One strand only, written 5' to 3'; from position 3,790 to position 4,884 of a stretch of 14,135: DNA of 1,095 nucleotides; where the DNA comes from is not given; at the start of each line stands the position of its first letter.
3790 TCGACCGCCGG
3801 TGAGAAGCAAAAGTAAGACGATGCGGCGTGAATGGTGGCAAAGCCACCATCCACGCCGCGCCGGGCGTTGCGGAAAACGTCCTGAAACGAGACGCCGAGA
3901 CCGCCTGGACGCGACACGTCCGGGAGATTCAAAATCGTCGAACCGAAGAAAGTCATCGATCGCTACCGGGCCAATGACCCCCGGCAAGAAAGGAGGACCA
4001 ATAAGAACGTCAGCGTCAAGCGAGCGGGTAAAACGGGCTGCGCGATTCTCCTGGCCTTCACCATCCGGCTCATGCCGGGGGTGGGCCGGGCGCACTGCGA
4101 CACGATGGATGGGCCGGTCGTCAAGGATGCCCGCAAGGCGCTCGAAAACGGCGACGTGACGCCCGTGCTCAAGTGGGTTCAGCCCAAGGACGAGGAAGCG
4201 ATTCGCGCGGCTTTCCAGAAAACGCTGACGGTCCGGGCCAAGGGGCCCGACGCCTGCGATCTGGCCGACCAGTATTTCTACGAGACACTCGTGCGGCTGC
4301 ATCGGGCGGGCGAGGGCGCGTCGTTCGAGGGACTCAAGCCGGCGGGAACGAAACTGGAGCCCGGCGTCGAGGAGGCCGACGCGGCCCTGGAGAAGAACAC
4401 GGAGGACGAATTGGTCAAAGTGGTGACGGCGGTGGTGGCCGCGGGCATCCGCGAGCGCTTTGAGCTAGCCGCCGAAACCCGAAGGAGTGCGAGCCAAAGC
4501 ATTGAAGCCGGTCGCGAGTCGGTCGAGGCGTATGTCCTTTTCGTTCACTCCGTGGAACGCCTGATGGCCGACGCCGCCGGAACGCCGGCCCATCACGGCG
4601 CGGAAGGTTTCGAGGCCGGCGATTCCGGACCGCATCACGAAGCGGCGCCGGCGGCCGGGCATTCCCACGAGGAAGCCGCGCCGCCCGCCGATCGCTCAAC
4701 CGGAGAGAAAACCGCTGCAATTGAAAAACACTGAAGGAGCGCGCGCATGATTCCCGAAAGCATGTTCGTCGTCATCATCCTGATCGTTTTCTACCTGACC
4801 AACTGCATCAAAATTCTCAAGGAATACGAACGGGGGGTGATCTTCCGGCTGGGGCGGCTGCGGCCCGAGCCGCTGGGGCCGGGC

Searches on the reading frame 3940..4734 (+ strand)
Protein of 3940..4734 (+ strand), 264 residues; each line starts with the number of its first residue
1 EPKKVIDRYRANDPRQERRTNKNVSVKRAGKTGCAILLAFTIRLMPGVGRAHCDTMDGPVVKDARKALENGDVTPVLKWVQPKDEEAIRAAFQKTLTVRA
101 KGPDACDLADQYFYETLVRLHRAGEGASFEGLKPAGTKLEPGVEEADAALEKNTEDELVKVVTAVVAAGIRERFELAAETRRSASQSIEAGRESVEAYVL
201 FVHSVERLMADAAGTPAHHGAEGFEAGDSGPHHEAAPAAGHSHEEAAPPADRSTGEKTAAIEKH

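Call 3: search_protein_families(library=pfam, proteins=[window:4072-4734:+], max_evalue=0.01)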
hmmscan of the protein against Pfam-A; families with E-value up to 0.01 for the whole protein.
window:4072-4734:+ (220 aa): 1 family
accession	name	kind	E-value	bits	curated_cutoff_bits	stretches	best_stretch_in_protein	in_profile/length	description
PF20046.4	DUF6448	-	1.4e-56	191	27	1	13-159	1-146/147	Family of unknown function (DUF6448)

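Call 5: search_solved_structures(query=window:4072-4734:+, max_evalue=1, show_alignments=2)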
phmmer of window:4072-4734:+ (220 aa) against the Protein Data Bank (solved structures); distinct sequences matched with E-value up to 1: 0.

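Call 7: search_protein_families(library=ncbifam, proteins=[window:3940-4734:+], max_evalue=0.01)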
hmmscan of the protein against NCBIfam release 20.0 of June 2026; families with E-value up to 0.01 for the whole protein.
window:3940-4734:+ (264 aa): 0 families

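Call 8: find_homologous_proteins(query=window:4003-4731:+, max_evalue=0.001)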
Query window:4003-4731:+ (243 aa): 7373 proteins with E <= 0.001 among 8000 candidates; the best 120 are listed.
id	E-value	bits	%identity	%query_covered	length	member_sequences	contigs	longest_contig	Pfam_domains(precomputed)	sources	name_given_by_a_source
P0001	2.3e-137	474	100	91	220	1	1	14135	PF20046.5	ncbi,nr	ncbi:MAG: DUF6448 family protein [bacterium]|nr:DUF6448 family protein [bacterium]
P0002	7.1e-70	253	65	79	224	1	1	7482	PF20046.5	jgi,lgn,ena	-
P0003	2.7e-67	245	64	77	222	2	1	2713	PF20046.5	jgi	-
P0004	3.8e-67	245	62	85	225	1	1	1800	PF20046.5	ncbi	-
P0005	1.6e-66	242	63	77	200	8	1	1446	PF20046.5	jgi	jgi:hypothetical protein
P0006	3.0e-66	242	63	79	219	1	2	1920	PF20046.5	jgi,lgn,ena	-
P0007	3.1e-66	242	56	89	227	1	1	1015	PF20046.5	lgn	-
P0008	3.8e-66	241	60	81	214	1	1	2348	PF20046.5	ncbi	-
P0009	6.6e-66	241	66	72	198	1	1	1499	PF20046.5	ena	-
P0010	1.4e-65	239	64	65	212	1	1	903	PF20046.5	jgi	jgi:hypothetical protein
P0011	1.7e-65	239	57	86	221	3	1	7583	PF20046.5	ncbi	-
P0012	2.5e-65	239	60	78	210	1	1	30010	PF20046.5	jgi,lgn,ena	-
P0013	2.7e-65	238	60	81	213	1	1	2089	PF20046.5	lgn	-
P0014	3.4e-65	238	59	82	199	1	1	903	PF20046.5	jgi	jgi:hypothetical protein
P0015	3.8e-65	238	60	85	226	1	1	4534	PF20046.5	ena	-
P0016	4.3e-65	238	64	74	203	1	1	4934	PF20046.5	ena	-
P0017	1.3e-64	236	56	82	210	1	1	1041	PF20046.5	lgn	-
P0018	2.9e-64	235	58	83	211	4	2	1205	PF20046.5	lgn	-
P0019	3.3e-64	235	63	74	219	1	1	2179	PF20046.5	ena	-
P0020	3.8e-64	235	56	90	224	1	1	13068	PF20046.5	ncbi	-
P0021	4.0e-64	235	56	86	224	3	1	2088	PF20046.5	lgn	-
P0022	4.0e-64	235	62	73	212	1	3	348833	PF20046.5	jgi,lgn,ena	-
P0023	4.7e-64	234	62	72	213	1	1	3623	PF20046.5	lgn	-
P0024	5.4e-64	234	58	92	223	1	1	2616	PF20046.5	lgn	-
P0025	5.6e-64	234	67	71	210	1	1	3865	PF20046.5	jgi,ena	-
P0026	7.8e-64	234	61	83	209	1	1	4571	PF20046.5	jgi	jgi:hypothetical protein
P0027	9.0e-64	234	60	81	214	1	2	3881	PF20046.5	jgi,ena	-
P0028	1.0e-63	233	57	83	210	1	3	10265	PF20046.5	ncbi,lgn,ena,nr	ncbi:MAG: hypothetical protein FD156_2771 [Nitrospirae bacterium]|nr:MAG: hypothetical protein FD156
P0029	1.0e-63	233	61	77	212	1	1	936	PF20046.5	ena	-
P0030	1.1e-63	233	59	79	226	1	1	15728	PF20046.5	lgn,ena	-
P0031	1.1e-63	233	65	76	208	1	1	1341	PF20046.5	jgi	-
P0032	1.2e-63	233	55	90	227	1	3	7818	PF20046.5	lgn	-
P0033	1.2e-63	233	59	79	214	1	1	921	PF20046.5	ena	-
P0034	1.6e-63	233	58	85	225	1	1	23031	PF20046.5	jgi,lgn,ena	-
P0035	1.6e-63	233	60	82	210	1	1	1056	PF20046.5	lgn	-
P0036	1.8e-63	233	59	79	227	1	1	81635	PF20046.5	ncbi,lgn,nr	ncbi:MAG: hypothetical protein BIFFINMI_00604 [Phycisphaerae bacterium]|nr:hypothetical protein [Phy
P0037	1.8e-63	233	60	81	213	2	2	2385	PF20046.5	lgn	-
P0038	1.9e-63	232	63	66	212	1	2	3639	PF20046.5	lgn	-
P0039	2.6e-63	232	54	92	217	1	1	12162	PF20046.5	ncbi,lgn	ncbi:MAG: DUF6448 family protein [Betaproteobacteria bacterium]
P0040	2.8e-63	232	59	78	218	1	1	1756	PF20046.5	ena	-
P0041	3.9e-63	231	56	81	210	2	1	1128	PF20046.5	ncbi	-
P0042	4.4e-63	231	53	85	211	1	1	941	PF20046.5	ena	-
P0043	4.6e-63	231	63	73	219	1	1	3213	PF20046.5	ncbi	-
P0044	4.6e-63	231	64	72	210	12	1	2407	PF20046.5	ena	-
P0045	4.8e-63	231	60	83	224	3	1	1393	PF20046.5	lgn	-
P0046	5.7e-63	231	54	88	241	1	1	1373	PF20046.5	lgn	-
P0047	7.1e-63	231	60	76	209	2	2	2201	PF20046.5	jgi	jgi:hypothetical protein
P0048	7.1e-63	231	56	81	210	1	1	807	PF20046.5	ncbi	-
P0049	8.6e-63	230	55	85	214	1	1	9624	PF20046.5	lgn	-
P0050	1.0e-62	230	57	81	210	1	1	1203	PF20046.5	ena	-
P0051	1.1e-62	230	59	87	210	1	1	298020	PF20046.5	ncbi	ncbi:MAG: DUF6448 family protein [Acidobacteriota bacterium]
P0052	1.3e-62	230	56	85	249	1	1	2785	PF20046.5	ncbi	-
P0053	1.4e-62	230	56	86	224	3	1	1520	PF20046.5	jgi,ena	-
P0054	1.8e-62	229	55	94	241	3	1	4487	PF20046.5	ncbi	-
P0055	2.0e-62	229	60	80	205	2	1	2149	PF20046.5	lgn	-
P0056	2.1e-62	229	58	77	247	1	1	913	PF20046.5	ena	-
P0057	2.1e-62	229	63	74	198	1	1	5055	PF20046.5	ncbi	-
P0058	2.4e-62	229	61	79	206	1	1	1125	PF20046.5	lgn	-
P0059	2.6e-62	229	62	78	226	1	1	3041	PF20046.5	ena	-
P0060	2.9e-62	229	59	82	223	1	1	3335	PF20046.5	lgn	-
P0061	2.9e-62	229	59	82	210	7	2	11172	PF20046.5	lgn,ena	-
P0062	3.5e-62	228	60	76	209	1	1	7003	PF20046.5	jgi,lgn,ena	-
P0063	4.1e-62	228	55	84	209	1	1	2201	PF20046.5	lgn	-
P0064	4.6e-62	228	61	78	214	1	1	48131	PF20046.5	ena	-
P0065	5.5e-62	228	59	81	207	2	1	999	PF20046.5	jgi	jgi:hypothetical protein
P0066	6.4e-62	227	58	80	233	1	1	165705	PF20046.5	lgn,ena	-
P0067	6.6e-62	227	65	72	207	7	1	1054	PF20046.5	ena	-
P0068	7.5e-62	227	60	80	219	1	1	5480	PF20046.5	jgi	-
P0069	7.8e-62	227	59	82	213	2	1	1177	PF20046.5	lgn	-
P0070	1.0e-61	227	59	77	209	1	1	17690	PF20046.5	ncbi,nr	ncbi:MAG: hypothetical protein HZA11_13545 [Nitrospirae bacterium]|nr:hypothetical protein [Nitrospi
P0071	1.0e-61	227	59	86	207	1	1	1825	PF20046.5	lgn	-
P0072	1.0e-61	227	55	92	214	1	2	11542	PF20046.5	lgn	-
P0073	1.1e-61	227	60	76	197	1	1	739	PF20046.5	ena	-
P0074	1.1e-61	227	59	81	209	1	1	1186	PF20046.5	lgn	-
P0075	1.1e-61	227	61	72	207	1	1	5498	PF20046.5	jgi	jgi:hypothetical protein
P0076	1.4e-61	226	63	72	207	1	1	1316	PF20046.5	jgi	jgi:hypothetical protein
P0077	1.5e-61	226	59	78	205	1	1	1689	PF20046.5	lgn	-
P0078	1.5e-61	226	57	81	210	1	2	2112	PF20046.5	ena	-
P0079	1.7e-61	226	60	82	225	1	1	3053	PF20046.5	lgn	-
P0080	1.9e-61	226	58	77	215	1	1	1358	PF20046.5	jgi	jgi:hypothetical protein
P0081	2.0e-61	226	57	80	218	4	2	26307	PF20046.5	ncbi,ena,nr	ncbi:MAG: DUF6448 family protein [Phycisphaerae bacterium]|nr:DUF6448 family protein [Phycisphaerae 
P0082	2.1e-61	226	58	86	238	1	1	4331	PF20046.5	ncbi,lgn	-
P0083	2.3e-61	226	60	77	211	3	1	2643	PF20046.5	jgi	-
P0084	2.5e-61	226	55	85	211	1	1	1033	PF20046.5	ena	-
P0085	2.6e-61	225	58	85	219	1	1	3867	PF20046.5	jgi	jgi:hypothetical protein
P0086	2.6e-61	225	65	70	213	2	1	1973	PF20046.5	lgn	-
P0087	2.9e-61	225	64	70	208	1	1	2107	PF20046.5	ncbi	-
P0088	3.0e-61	225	56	85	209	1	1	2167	PF20046.5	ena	-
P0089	3.1e-61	225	61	72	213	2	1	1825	PF20046.5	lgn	-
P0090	3.1e-61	225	56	89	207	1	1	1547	PF20046.5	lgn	-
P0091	3.4e-61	225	59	77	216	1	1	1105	PF20046.5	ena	-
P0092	3.6e-61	225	54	91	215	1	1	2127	PF20046.5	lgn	-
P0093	3.6e-61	225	61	79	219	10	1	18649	PF20046.5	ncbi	-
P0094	3.7e-61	225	63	70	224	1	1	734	PF20046.5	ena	-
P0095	3.7e-61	225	58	78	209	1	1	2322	PF20046.5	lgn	-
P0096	3.7e-61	225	57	80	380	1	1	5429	PF01814.29,PF20046.5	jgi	jgi:hemerythrin-like domain-containing protein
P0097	4.0e-61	225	57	78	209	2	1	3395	PF20046.5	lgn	-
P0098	4.8e-61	225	55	91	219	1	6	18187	PF20046.5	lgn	-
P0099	5.1e-61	224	59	76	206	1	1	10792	PF20046.5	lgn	-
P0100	5.3e-61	224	61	77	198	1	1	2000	PF20046.5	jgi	jgi:hypothetical protein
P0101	5.5e-61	224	60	81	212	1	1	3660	PF20046.5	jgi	-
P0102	5.5e-61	224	60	67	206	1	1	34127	PF20046.5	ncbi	-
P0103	5.9e-61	224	62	71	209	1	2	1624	PF20046.5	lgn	-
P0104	6.0e-61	224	61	74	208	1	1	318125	PF20046.5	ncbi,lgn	-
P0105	6.3e-61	224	63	71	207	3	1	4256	PF20046.5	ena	-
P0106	6.5e-61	224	55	82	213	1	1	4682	PF20046.5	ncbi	-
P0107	7.0e-61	224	61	72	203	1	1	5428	PF20046.5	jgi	jgi:hypothetical protein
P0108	7.1e-61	224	59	81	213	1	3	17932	PF20046.5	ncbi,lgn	-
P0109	7.6e-61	224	56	85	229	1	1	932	PF20046.5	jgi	jgi:hypothetical protein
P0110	8.3e-61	224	59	78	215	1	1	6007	PF20046.5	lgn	-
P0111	8.4e-61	224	64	67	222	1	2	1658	PF20046.5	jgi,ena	-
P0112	8.4e-61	224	64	70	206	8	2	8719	PF20046.5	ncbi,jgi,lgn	jgi:hypothetical protein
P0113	8.4e-61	224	59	79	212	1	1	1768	PF20046.5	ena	-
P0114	8.8e-61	224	56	75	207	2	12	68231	PF20046.5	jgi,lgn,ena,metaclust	metaclust:\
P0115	8.8e-61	224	59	77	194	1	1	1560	PF20046.5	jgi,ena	-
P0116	9.0e-61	224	58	83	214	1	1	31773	PF20046.5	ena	-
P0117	9.2e-61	224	59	76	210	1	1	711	PF20046.5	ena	-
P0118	9.3e-61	224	59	78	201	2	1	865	PF20046.5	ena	-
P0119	9.6e-61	224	58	83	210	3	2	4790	PF20046.5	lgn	-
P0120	1.1e-60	223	61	72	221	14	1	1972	PF20046.5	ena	-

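Call 11: find_related_loci(query=A1, collection=genome_contigs, flank=10000)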
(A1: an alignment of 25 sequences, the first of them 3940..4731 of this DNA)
Query A1 (264 aa) in genome_contigs; peptide patterns used: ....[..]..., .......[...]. (x = any residue, [..] = any of these).
599 stretches matched a pattern (row limit reached: there are more); 591 encode a relative of the query (tblastn E <= 1e-3); the best 80 are kept; 80 distinct loci.
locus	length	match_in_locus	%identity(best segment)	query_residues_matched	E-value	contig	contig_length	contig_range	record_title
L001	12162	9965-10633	53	15-244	4e-69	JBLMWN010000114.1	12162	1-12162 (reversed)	MAG: Betaproteobacteria bacterium isolate MAG281 PRJNA957066_bin7_renamed_132, whole genome shotgun sequence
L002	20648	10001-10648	54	16-232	1e-68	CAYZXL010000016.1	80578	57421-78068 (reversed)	MAG TPA_asm: uncultured Verrucomicrobiota bacterium isolate binchicken_co283_275 genome assembly, contig: NODE_219_lengt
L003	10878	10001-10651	56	9-221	4e-67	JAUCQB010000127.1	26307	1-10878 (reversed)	MAG: Phycisphaerae bacterium isolate Bin_018 k127_498680, whole genome shotgun sequence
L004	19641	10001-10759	48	4-248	4e-66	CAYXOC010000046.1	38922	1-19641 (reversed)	MAG TPA_asm: uncultured bacterium isolate binchicken_co152_100 genome assembly, contig: NODE_1226_length_38922_cov_15.32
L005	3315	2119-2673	60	34-219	1e-65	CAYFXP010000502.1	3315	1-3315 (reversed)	MAG TPA_asm: uncultured Syntrophobacterales bacterium isolate ERP108616_co1_46 genome assembly, contig: k119_2091803, wh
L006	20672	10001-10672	50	18-250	3e-65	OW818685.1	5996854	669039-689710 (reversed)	metagenome genome assembly, chromosome: 1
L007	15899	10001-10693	53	13-249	2e-64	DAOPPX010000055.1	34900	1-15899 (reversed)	MAG TPA_asm: Verrucomicrobiota bacterium isolate AMR_MDS_1537 NODE_1626_length_34900_cov_43.695566, whole genome shotgun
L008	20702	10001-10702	51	10-244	7e-64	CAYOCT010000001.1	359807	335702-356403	MAG TPA_asm: uncultured Nitrospiraceae bacterium isolate binchicken_co16_39 genome assembly, contig: NODE_15_length_3598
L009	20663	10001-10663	52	3-223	1e-63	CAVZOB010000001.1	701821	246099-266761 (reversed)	MAG: uncultured proteobacterium isolate MFD01721.bin.1.139 genome assembly, contig: contig_11991, whole genome shotgun s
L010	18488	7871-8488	54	19-243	2e-63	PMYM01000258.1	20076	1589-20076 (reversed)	MAG: Phycisphaerales bacterium isolate fen_1344 73.20110800_E2D.65_contig_3740, whole genome shotgun sequence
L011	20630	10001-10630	54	14-219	3e-63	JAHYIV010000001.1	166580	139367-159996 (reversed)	MAG: Desulfoarculaceae bacterium isolate KA05 NODE_16_length_166580_cov_17.329571, whole genome shotgun sequence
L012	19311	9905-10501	58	36-230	1e-62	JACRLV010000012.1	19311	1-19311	MAG: Planctomycetota bacterium isolate NC_groundwater_1890_Pr3_B-0.1um_65_8 SR2-18-B1_coassembly_136410, whole genome sh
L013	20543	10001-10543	57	40-220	5e-62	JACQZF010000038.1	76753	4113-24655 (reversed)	MAG: Nitrospirae bacterium isolate NC_groundwater_1560_Pr4_S-0.65um_46_16 SR1-18-Sp65_coassembly_scaffold_38768, whole g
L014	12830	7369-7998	52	17-233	4e-62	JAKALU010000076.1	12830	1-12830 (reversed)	MAG: Nitrospirae bacterium isolate WY5.bin134 NODE_8345_length_12830_cov_1.299929, whole genome shotgun sequence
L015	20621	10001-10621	50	20-225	2e-61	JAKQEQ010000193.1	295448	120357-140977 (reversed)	MAG: Candidatus Hydrogenedentota bacterium isolate USDE_maxbin.110 k141_51651, whole genome shotgun sequence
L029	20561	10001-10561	59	52-241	3e-60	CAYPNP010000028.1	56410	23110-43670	MAG TPA_asm: uncultured Acidobacteriota bacterium isolate binchicken_co190_13 genome assembly, contig: NODE_1258_length_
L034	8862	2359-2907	56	37-219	3e-59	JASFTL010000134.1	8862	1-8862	MAG: Desulfobacterales bacterium isolate D1103U20metaG_Bin_528 D1103U20metaG_FD_scaffold_2703_c1, whole genome shotgun s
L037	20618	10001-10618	54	51-257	4e-59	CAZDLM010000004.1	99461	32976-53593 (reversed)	MAG TPA_asm: uncultured Syntrophaceae bacterium isolate SRP263991_co1_532 genome assembly, contig: NODE_137_length_99461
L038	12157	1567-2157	50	31-228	4e-59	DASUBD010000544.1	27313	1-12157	MAG TPA_asm: Candidatus Angelobacter sp. isolate SMAG_U2512 k141_938084, whole genome shotgun sequence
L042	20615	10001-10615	50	17-222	7e-59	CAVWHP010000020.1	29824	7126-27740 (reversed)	MAG: uncultured delta proteobacterium isolate MFD01299.bin.2.45 genome assembly, contig: contig_48939, whole genome shot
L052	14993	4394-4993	53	14-214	1e-58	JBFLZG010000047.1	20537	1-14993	MAG: bacterium isolate MAG105 MAG105_47, whole genome shotgun sequence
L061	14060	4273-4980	47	1-237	1e-57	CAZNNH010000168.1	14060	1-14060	MAG TPA_asm: uncultured Acidobacteriota bacterium isolate binchicken_co129_729 genome assembly, contig: NODE_13174_lengt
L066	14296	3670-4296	51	20-232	2e-57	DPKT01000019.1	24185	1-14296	MAG TPA_asm: Desulfomicrobium sp. isolate UBA11180 contig_2991, whole genome shotgun sequence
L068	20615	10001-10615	47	18-223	2e-57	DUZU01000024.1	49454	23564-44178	MAG TPA_asm: Deltaproteobacteria bacterium isolate MAG_22204_dsfv_001 Ga0224496_10000161, whole genome shotgun sequence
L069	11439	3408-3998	52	17-218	2e-57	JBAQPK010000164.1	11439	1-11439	MAG: Desulfuromonadaceae bacterium isolate MFD12001_ilm_asm_bin38 k127_89937, whole genome shotgun sequence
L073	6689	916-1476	54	34-221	5e-57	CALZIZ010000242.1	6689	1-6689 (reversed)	MAG: uncultured Desulfuromonadales bacterium isolate FO_M_Desulfobacterota_25 genome assembly, contig: scaffold_14542, w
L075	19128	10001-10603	51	38-233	4e-57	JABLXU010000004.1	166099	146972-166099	MAG: Candidatus Omnitrophota bacterium isolate Ch114 contig4, whole genome shotgun sequence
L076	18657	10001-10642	50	19-234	1e-56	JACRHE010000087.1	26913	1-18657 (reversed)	MAG: Nitrospirae bacterium isolate NC_groundwater_1769_Pr3_B-0.1um_50_9 SR-2_scaffold_141_1370043, whole genome shotgun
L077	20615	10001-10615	50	14-222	8e-57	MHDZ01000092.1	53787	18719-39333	MAG: Nitrospirae bacterium GWC2_57_13 gwc2_scaffold_728, whole genome shotgun sequence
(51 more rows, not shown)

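Call 14: search_protein_families(library=pfam, proteins=[L034:4244-6514:+, L052:5265-6392:+, L037:14135-14890:+, L008:10724-11269:+, L001:3006-4148:+, L052:3720-4394:-, L061:4982-5809:+, L066:2843-3394:-, L008:12653-13435:-, L038:5757-6188:-], max_evalue=0.001)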
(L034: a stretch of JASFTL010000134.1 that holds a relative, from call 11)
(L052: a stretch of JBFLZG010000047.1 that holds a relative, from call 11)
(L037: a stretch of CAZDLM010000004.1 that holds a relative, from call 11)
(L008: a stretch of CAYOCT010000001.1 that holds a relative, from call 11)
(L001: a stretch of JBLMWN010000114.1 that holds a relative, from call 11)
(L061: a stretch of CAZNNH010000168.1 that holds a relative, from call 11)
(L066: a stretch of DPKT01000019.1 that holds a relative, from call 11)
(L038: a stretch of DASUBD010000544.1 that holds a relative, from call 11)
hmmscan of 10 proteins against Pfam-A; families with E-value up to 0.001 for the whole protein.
L034:4244-6514:+ (756 aa): 2 families
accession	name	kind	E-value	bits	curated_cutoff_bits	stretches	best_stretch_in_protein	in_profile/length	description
PF22085.1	NorB_cytochrome_c-like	-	7.8e-58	196.2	29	1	45-219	1-181/181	Nitric oxide reductase subunit B, cytochrome c-like domain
PF00115.25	COX1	-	9.1e-47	160.3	34.8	1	283-707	2-408/436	Cytochrome C and Quinol oxidase polypeptide I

L052:5265-6392:+ (375 aa): 2 families
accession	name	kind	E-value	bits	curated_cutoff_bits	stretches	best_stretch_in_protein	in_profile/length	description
PF16576.10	HlyD_D23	-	4.9e-24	85.2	30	1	74-360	6-213/214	Barrel-sandwich domain of CusB or HlyD membrane-fusion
PF13437.12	HlyD_3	-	2e-22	80.4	22.2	1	246-358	1-106/106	HlyD family secretion protein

L037:14135-14890:+ (251 aa): 8 families
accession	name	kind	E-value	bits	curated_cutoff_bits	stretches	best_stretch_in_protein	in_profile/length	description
PF00005.33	ABC_tran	-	1.4e-37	129.8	25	1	27-175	1-137/137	ABC transporter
PF13304.12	AAA_21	-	7.4e-13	49.7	27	2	39-64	1-26/304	AAA domain, putative AbiEii toxin, Type IV TA system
PF02463.25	SMC_N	-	1.1e-09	38.5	40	1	38-217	25-209/220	RecF/RecN/SMC N terminal domain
PF09818.15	ABC_ATPase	-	1.4e-07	31.3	23.2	0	148-227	159-254/283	P-loop domain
PF13555.12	AAA_29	-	7.7e-05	22.8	27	1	27-54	12-39/61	P-loop containing region of AAA domain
PF13191.12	AAA_16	-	0.00011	23.2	32.6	1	33-62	18-50/167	AAA ATPase domain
PF20703.3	nSTAND1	-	0.00023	21.4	27.1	1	18-56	14-52/379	Novel STAND NTPase 1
PF13401.12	AAA_22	-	0.00052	20.8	27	0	38-83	6-33/130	AAA domain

L008:10724-11269:+ (181 aa): 1 family
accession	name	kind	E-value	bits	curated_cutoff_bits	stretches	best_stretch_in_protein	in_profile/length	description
PF01814.28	Hemerythrin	-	2.9e-20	73.5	25.3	1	3-139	2-127/127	Hemerythrin HHE cation binding domain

L001:3006-4148:+ (380 aa): 5 families
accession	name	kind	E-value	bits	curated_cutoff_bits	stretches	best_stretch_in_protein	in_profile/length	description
PF12698.13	ABC2_membrane_3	-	4.4e-51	174.5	31.6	1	39-372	11-346/347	ABC-2 family transporter protein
PF01061.29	ABC2_membrane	-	1.8e-28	100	26.9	1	183-344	46-210/211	ABC-2 type transporter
PF12679.13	ABC2_membrane_2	-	1e-15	58.2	27.2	1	21-378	3-281/283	ABC-2 family transporter protein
PF03379.19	CcmB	-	1.7e-05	24.8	24.9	1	185-302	45-163/215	CcmB protein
PF12730.13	ABC2_membrane_4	-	0.00052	20.5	27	1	187-304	51-176/179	ABC-2 family transporter protein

L052:3720-4394:- (224 aa): 0 families

L061:4982-5809:+ (275 aa): 2 families
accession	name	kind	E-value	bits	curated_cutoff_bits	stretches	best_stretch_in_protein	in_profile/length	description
PF01814.28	Hemerythrin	-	3.3e-20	73.3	25.3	1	113-257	3-127/127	Hemerythrin HHE cation binding domain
PF04405.19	ScdA_N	-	3.1e-19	68.8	32.5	1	40-92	3-55/56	Domain of Unknown function (DUF542)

L066:2843-3394:- (183 aa): 4 families
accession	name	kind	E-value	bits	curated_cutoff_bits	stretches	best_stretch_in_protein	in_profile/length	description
PF04542.20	Sigma70_r2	-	6.1e-16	58.4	24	1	24-90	1-69/71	Sigma-70 region 2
PF04545.22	Sigma70_r4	-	4.5e-12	45.7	24.1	1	123-170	2-49/50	Sigma-70, region 4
PF08281.18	Sigma70_r4_2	-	4.3e-10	39.5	25.7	1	118-169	3-54/54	Sigma-70, region 4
PF07638.17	Sigma70_ECF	-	2.1e-08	34.8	21.1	1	33-156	34-166/185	ECF sigma factor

L008:12653-13435:- (260 aa): 0 families

L038:5757-6188:- (143 aa): 0 families
